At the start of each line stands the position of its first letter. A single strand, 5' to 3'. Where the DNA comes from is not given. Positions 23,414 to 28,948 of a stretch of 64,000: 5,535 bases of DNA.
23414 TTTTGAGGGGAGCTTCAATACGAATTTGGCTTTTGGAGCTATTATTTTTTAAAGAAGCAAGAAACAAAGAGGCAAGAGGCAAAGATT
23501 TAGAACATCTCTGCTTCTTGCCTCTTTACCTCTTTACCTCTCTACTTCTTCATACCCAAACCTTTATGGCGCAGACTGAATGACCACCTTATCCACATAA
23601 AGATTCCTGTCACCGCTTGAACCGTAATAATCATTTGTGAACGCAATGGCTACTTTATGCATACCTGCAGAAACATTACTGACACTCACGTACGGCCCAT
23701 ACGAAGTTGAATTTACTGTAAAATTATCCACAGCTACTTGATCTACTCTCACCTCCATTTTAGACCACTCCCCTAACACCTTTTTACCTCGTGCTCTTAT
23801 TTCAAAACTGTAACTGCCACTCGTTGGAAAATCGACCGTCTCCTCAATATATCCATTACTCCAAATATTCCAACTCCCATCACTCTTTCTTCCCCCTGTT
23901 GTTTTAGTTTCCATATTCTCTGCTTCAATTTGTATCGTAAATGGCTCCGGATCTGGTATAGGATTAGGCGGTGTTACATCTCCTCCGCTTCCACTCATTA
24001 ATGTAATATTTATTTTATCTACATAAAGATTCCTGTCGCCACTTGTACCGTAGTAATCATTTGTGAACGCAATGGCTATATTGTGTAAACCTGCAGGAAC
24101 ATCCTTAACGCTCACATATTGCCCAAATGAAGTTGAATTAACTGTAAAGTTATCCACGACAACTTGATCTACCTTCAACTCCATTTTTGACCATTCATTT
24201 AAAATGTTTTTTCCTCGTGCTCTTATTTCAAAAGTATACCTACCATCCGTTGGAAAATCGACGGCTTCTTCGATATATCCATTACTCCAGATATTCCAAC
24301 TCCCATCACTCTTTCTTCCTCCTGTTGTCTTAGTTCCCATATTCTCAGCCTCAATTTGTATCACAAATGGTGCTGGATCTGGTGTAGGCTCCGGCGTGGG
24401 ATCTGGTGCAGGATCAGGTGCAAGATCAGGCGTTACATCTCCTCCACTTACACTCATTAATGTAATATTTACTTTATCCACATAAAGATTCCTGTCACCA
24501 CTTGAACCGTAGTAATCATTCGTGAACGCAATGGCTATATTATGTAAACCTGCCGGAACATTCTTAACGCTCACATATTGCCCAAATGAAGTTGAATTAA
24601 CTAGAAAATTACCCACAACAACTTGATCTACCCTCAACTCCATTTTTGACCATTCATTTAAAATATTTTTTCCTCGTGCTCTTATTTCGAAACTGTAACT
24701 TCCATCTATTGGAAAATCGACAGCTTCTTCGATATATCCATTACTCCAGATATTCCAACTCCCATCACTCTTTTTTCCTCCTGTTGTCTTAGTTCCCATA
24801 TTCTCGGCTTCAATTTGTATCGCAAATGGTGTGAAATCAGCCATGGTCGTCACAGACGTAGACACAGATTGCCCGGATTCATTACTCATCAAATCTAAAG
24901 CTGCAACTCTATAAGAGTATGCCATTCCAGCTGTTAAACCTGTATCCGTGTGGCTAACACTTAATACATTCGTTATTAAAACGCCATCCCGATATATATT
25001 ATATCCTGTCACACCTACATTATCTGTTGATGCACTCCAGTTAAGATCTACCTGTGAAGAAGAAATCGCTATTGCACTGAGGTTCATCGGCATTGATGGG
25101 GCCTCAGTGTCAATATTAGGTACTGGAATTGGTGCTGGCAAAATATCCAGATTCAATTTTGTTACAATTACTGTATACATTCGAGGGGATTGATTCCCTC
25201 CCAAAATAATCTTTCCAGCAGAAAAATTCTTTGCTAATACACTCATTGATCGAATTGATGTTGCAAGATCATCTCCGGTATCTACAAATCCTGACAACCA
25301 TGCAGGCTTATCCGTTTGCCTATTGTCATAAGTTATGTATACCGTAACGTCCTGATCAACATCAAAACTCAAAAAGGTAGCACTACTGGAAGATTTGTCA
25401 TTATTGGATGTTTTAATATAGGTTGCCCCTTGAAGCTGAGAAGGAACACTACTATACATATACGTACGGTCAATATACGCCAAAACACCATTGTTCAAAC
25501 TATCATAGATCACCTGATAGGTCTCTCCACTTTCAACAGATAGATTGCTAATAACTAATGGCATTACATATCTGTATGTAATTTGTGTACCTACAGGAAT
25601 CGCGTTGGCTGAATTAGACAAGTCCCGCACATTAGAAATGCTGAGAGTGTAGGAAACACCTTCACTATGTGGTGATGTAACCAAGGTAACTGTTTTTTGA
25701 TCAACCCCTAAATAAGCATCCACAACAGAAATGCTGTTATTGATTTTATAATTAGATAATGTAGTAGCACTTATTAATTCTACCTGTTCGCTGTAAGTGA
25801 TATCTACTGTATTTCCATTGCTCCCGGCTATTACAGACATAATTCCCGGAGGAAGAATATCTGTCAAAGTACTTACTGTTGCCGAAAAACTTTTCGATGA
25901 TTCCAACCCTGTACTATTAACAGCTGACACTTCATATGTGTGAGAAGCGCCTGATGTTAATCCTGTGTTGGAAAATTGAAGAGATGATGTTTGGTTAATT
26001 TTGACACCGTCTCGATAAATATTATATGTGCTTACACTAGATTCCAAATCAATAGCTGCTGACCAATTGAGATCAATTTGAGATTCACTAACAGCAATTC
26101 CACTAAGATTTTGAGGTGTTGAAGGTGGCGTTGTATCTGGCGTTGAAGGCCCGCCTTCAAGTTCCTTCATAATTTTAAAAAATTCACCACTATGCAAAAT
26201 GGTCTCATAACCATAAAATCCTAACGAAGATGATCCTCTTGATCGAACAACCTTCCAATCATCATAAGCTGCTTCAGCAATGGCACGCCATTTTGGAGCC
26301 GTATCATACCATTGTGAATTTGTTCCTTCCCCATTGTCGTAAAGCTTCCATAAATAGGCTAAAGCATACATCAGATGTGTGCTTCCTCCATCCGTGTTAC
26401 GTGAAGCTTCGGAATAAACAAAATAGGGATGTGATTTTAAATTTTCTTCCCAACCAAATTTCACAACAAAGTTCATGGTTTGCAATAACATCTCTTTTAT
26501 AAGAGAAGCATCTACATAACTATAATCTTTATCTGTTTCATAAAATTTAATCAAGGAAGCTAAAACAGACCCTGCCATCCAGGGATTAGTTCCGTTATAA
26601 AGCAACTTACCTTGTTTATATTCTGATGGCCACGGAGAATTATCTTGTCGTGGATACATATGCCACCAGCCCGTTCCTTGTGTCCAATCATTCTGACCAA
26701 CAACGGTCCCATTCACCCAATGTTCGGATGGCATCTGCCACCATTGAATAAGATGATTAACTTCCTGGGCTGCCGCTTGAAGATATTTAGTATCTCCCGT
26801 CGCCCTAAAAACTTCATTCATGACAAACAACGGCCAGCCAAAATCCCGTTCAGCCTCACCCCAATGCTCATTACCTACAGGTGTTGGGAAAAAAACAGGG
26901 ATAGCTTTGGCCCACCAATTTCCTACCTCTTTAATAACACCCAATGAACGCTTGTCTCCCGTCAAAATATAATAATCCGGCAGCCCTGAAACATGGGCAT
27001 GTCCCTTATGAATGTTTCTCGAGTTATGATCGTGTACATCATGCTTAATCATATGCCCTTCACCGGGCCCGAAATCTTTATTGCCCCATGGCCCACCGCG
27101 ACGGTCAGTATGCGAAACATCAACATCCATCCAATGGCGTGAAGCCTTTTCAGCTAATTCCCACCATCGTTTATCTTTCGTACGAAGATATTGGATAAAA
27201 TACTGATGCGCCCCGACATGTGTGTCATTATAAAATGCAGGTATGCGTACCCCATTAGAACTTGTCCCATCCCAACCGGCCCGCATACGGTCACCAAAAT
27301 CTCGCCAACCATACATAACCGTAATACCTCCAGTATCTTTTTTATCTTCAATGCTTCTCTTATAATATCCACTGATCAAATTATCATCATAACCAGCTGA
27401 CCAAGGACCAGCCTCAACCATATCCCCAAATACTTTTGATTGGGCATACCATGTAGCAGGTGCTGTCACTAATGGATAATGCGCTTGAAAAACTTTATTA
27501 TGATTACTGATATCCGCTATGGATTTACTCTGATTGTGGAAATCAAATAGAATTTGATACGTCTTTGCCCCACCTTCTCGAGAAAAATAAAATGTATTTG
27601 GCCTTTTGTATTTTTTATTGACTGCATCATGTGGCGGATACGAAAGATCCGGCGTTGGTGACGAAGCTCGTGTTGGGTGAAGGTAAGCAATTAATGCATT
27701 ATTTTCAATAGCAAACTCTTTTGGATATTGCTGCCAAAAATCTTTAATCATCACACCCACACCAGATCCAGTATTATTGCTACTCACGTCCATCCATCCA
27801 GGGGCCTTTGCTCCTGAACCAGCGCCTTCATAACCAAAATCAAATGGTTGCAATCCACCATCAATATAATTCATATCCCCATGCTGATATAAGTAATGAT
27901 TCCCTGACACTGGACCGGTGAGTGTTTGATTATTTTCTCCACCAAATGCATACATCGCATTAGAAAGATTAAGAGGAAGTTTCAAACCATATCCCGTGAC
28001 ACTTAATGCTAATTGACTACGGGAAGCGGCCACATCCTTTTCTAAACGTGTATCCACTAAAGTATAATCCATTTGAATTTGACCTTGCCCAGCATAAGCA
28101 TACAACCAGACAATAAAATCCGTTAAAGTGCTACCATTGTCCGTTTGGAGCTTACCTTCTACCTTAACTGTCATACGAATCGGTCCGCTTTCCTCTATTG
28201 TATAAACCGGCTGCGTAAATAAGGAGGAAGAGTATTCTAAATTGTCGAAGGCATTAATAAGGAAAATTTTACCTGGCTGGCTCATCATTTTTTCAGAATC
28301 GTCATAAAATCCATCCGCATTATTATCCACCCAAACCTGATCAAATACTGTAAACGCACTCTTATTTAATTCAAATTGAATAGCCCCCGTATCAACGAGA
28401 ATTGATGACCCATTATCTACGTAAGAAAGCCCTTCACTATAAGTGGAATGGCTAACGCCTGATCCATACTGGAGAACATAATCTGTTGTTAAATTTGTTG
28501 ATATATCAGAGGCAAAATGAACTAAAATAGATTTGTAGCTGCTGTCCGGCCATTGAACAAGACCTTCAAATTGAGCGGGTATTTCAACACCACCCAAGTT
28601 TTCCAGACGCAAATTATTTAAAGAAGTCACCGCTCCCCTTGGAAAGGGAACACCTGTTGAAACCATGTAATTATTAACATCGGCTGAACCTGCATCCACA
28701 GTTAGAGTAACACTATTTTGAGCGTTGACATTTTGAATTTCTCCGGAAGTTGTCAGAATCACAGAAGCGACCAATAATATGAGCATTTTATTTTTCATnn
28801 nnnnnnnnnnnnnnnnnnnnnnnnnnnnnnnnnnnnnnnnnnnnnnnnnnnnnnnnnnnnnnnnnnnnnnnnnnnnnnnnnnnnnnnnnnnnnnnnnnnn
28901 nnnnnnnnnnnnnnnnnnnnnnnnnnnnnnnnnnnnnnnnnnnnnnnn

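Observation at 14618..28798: A gspEFGHIJKLM block in canonical order with no gspC or gspD, and a 1744-aa CBM-bearing secreted protein in the position where gspC/gspD normally sit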

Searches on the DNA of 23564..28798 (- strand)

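Call 48: search_rna_families(sources=[L082, L085, L087, L089, L106, L088, L090], threshold=gathering)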
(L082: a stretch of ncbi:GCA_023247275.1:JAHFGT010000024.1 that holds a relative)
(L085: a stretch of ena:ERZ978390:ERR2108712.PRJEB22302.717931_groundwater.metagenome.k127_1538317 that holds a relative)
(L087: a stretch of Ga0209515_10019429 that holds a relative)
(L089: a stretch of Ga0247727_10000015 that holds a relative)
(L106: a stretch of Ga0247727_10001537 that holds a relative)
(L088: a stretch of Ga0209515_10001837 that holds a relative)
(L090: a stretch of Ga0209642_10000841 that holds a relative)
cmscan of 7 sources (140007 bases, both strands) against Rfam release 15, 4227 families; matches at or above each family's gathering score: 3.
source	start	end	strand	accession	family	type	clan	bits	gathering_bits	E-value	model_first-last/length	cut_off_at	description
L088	17923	17995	-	RF00005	tRNA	Gene; tRNA;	CL00001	68.2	29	2.1e-12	1-71/71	no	tRNA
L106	18460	18539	-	RF01051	c-di-GMP-I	Cis-reg; riboswitch;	CL00126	65.1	35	3.8e-10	1-87/87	no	c-di-GMP-I riboswitch aptamer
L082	4850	4912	-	RF01734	Fluoride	Cis-reg; riboswitch;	-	52.1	34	3.2e-11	1-64/64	no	Fluoride riboswitch aptamer (crcB RNA motif)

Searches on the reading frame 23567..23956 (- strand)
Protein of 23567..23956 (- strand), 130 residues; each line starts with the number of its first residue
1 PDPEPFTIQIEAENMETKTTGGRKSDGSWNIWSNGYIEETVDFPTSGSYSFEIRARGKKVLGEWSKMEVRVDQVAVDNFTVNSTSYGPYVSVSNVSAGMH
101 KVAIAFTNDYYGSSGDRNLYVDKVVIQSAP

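Call 72: search_protein_families(library=pfam, proteins=[window:23567-23956:-], max_evalue=0.01)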
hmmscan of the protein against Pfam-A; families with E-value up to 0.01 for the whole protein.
seq(130 aa): 2 families
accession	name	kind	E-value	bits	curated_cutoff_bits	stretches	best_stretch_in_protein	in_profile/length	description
PF16841.11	CBM60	-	3.9e-16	59.7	28.2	1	51-128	2-78/91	Ca-dependent carbohydrate-binding module xylan-binding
PF03422.21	CBM_6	-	0.0086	16.8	28.9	0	24-109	21-111/125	Carbohydrate binding module (family 6)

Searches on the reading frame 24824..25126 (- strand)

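Call 72: search_protein_families(library=pfam, proteins=[window:24824-25126:-], max_evalue=0.01)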
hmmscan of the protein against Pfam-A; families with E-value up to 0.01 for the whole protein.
seq(101 aa): 3 families
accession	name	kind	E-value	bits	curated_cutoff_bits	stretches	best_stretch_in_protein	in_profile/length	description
PF00041.27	fn3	-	4.8e-08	33.5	25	1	12-80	2-72/84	Fibronectin type III domain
PF18370.7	RGI_lyase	-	0.0013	19.4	27.8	1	20-77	12-71/86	Rhamnogalacturonan I lyases beta-sheet domain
PF25523.1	Ig_RIMBP2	-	0.0054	17.1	27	1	19-61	20-62/105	RIMBP2-like, immunoglobulin-like domain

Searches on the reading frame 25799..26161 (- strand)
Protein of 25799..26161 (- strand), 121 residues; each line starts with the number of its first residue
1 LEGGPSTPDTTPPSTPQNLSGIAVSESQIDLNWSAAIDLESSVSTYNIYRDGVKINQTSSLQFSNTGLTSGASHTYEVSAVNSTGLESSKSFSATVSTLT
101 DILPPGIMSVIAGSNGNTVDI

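Call 72: search_protein_families(library=pfam, proteins=[window:25799-26161:-], max_evalue=0.01)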
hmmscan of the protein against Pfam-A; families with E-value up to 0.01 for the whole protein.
seq(121 aa): 2 families
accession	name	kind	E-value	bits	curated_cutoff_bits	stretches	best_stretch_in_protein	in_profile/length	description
PF00041.27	fn3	-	7e-08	33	25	1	14-90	1-77/84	Fibronectin type III domain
PF18370.7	RGI_lyase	-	5.8e-06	27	27.8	1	29-94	19-83/86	Rhamnogalacturonan I lyases beta-sheet domain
